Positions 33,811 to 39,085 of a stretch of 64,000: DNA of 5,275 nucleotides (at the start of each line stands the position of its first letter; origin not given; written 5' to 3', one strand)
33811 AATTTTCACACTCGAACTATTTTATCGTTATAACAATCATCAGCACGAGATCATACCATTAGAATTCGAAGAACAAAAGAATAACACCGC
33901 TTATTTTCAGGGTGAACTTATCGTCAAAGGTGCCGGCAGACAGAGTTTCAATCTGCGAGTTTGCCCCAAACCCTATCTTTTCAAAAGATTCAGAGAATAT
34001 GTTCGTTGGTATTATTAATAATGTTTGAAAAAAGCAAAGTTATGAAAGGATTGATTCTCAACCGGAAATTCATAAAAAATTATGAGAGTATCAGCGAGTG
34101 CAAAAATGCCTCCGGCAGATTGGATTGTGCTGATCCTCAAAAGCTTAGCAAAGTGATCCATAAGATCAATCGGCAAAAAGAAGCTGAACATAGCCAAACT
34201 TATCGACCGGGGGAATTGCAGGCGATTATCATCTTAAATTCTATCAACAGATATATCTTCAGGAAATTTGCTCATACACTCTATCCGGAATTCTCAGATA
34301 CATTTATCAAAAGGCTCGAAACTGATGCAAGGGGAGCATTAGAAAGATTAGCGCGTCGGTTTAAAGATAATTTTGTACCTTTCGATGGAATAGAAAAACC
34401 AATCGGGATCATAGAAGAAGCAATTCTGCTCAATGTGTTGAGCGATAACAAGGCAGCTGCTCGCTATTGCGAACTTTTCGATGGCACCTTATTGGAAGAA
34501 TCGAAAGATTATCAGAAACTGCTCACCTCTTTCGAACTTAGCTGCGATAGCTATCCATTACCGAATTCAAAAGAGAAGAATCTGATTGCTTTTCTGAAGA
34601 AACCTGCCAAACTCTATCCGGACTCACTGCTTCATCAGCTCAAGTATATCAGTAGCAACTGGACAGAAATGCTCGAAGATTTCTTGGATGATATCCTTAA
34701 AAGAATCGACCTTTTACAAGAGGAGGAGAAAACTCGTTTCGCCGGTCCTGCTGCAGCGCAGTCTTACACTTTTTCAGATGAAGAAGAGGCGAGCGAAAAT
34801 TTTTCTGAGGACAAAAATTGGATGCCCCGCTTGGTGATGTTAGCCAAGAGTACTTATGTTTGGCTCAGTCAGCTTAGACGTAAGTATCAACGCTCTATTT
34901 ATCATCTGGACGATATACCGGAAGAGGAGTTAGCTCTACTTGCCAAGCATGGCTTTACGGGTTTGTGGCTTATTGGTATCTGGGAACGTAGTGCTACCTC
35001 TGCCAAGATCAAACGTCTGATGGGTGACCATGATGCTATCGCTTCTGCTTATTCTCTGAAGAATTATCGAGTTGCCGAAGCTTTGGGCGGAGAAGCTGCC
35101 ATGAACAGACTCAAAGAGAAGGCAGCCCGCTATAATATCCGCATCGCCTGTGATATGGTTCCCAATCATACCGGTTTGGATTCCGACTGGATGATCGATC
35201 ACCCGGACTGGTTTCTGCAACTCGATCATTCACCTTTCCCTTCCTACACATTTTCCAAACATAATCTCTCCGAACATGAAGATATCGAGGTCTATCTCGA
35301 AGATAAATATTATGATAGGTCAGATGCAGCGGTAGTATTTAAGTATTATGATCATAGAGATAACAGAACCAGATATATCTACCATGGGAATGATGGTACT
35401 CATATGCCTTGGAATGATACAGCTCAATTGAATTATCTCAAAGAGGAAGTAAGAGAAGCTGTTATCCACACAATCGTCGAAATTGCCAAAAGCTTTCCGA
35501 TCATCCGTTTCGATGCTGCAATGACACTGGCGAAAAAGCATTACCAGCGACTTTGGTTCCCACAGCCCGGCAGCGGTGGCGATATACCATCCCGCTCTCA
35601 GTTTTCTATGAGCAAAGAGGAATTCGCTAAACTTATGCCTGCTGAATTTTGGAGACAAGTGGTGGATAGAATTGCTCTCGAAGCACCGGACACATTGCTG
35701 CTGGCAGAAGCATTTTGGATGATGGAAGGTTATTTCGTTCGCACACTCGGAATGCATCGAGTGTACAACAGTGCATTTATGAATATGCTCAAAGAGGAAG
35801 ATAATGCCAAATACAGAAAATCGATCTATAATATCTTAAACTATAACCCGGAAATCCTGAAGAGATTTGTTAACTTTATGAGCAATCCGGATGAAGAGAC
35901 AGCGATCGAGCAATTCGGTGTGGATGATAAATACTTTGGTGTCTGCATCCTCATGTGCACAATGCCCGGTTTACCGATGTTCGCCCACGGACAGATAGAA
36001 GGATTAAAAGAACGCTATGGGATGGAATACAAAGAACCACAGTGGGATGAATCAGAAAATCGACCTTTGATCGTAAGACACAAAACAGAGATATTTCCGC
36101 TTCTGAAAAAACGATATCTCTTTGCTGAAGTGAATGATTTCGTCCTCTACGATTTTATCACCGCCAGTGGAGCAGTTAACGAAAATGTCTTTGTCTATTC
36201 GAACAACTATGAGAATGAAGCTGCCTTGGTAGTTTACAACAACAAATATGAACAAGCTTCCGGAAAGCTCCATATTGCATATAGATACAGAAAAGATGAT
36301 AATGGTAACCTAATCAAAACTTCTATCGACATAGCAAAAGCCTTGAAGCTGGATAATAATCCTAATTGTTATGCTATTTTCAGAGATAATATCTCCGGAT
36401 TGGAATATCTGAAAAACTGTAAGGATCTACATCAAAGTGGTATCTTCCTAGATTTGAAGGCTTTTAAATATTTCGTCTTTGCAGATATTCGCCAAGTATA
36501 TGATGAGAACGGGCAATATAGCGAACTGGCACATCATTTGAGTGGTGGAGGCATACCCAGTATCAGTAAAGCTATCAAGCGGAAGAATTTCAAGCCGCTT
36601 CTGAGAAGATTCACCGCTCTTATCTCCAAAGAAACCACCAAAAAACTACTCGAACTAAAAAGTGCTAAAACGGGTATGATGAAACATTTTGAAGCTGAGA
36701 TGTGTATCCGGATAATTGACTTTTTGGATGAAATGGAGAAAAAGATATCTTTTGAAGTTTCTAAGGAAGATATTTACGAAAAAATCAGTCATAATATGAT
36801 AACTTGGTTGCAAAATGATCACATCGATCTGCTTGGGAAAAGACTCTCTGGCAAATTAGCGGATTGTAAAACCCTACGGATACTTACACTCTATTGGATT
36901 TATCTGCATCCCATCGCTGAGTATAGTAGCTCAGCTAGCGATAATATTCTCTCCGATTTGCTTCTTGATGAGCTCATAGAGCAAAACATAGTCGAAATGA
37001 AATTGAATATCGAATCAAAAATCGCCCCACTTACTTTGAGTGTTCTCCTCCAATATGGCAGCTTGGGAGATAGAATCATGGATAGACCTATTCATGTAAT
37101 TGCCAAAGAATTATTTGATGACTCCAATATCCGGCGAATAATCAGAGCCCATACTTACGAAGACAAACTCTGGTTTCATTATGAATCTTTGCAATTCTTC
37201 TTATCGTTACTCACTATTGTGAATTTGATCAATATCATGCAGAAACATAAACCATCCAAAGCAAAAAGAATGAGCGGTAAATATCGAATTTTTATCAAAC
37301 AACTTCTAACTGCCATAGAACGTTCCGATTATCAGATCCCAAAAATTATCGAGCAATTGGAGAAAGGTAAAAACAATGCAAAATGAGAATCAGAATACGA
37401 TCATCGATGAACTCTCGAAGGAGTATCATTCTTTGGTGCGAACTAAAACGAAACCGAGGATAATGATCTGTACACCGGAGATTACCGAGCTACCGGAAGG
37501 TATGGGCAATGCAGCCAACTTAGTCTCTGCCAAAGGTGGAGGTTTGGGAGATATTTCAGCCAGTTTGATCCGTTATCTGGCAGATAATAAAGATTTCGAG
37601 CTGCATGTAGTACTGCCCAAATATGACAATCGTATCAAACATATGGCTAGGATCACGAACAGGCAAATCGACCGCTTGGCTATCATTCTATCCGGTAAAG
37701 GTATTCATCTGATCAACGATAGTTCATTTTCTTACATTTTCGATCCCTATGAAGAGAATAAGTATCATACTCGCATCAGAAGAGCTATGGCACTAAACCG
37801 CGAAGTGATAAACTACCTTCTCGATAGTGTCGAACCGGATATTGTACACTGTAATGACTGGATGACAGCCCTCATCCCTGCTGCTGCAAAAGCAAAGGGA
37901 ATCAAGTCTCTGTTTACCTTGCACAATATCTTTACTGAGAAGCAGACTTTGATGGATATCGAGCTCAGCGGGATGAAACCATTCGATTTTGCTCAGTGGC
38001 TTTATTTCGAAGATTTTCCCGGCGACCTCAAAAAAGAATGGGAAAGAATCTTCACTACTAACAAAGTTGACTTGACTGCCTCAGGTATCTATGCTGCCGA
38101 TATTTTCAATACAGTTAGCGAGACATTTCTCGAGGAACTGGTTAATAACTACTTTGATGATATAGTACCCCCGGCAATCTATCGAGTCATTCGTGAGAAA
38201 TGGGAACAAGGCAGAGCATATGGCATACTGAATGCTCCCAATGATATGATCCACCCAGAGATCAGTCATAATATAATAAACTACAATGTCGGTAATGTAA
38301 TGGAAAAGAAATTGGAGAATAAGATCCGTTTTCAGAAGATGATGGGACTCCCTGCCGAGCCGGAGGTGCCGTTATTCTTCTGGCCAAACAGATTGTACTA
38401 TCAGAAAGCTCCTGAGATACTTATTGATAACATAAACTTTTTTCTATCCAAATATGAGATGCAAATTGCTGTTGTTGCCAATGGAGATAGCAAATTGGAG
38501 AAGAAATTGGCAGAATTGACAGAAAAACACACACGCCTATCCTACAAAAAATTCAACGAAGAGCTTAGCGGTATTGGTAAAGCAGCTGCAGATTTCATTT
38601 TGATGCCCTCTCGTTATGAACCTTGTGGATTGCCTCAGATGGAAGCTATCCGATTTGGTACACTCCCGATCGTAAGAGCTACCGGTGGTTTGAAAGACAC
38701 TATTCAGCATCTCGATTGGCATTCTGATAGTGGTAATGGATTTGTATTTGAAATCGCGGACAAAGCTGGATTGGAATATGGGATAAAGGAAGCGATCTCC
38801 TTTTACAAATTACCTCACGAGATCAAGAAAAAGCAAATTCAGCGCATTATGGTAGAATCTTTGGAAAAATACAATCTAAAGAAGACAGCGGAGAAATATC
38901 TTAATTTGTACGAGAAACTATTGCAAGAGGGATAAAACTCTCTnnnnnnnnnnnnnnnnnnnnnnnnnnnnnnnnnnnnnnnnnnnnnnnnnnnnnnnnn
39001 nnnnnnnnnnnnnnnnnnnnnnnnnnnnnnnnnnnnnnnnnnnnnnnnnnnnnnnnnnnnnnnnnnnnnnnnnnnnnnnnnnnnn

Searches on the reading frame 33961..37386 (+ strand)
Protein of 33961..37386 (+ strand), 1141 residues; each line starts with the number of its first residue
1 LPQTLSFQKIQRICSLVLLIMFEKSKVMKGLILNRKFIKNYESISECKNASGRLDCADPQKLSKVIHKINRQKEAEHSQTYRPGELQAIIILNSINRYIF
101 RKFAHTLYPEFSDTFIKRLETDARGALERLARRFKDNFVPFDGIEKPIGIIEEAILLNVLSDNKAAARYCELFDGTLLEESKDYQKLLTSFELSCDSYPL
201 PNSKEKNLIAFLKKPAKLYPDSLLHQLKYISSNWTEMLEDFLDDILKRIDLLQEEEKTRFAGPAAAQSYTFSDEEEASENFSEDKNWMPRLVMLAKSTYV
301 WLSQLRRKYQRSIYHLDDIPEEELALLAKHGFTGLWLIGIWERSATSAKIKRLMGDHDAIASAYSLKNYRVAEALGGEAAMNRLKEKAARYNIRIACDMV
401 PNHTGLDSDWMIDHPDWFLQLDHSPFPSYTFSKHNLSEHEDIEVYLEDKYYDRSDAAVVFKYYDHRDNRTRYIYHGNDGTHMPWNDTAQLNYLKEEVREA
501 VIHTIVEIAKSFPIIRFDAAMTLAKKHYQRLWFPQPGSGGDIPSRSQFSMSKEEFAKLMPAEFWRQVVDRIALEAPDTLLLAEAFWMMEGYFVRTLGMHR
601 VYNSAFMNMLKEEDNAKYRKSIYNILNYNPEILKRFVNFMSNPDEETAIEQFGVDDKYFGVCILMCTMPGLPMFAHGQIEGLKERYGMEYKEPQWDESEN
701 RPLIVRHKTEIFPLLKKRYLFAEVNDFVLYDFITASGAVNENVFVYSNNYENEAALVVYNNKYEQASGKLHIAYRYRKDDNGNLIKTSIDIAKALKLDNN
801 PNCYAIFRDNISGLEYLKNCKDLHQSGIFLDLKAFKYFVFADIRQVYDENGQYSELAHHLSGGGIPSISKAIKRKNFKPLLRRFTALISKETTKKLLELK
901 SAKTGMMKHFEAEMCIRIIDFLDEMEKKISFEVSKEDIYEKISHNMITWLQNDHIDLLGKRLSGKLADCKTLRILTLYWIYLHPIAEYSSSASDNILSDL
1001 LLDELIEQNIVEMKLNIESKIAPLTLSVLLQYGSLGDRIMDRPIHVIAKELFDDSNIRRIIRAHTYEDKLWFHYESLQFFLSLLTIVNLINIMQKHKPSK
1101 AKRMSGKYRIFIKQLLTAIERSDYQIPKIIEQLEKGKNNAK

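Call 55: search_protein_families(library=pfam, proteins=[window:33961-37386:+], max_evalue=0.1)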
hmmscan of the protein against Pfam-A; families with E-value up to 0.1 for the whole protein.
window:33961-37386:+ (1141 aa): 4 families
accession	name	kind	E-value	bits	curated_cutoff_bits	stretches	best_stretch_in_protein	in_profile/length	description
PF00128.31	Alpha-amylase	-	6.1e-10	39.4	22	1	323-684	24-358/446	Alpha amylase, catalytic domain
PF14701.12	hDGE_amylase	-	4.4e-05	23.2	27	1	379-426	78-125/439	Glycogen debranching enzyme, glucanotransferase domain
PF05714.16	PFam54_60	-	0.02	15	27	1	611-645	33-67/185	Borrelia Bbcrasp-1 domain containing protein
PF16657.11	Malt_amylase_C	-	0.091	13.3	27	0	739-771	9-41/75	Maltogenic Amylase, C-terminal domain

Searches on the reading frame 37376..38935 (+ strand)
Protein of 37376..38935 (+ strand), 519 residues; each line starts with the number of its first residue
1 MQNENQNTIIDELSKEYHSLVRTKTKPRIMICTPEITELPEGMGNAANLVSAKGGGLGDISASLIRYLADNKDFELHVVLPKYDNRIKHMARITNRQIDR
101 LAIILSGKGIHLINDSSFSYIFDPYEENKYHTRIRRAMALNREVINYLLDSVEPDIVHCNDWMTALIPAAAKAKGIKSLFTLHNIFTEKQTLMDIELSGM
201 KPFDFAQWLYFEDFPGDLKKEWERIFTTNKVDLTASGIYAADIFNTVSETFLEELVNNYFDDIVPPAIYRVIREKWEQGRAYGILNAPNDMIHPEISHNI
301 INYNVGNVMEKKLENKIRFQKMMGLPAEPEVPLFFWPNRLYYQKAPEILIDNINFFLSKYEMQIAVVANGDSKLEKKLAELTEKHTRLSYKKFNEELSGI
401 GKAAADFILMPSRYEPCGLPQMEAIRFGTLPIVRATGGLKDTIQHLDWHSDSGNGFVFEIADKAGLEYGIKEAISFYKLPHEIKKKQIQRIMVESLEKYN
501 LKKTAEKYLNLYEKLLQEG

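Call 55: search_protein_families(library=pfam, proteins=[window:37376-38935:+], max_evalue=0.1)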
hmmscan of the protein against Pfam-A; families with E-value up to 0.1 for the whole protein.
window:37376-38935:+ (519 aa): 7 families
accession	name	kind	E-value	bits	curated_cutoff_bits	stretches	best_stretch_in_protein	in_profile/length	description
PF08323.17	Glyco_transf_5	-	1.1e-28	101.1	22.7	1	52-260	13-229/239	Starch synthase catalytic domain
PF00534.26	Glycos_transf_1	-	6.1e-14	52.4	26.4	1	330-488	14-170/172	Glycosyl transferases group 1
PF13439.12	Glyco_transf_4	-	7.1e-09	36.3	28.5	1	55-260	2-153/170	Glycosyltransferase Family 4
PF13692.12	Glyco_trans_1_4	-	1.5e-07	32.2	27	1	337-471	7-137/142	Glycosyl transferases group 1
PF20706.3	GT4-conflict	-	0.00017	21.2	26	1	372-459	246-335/385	Family 4 Glycosyltransferase in conflict systems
PF13579.12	Glyco_trans_4_4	-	0.0011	19.8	29.7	1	145-190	64-103/158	Glycosyl transferase 4-like domain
PF03477.21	ATP-cone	-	0.04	14.9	25.8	0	478-511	49-82/88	ATP cone domain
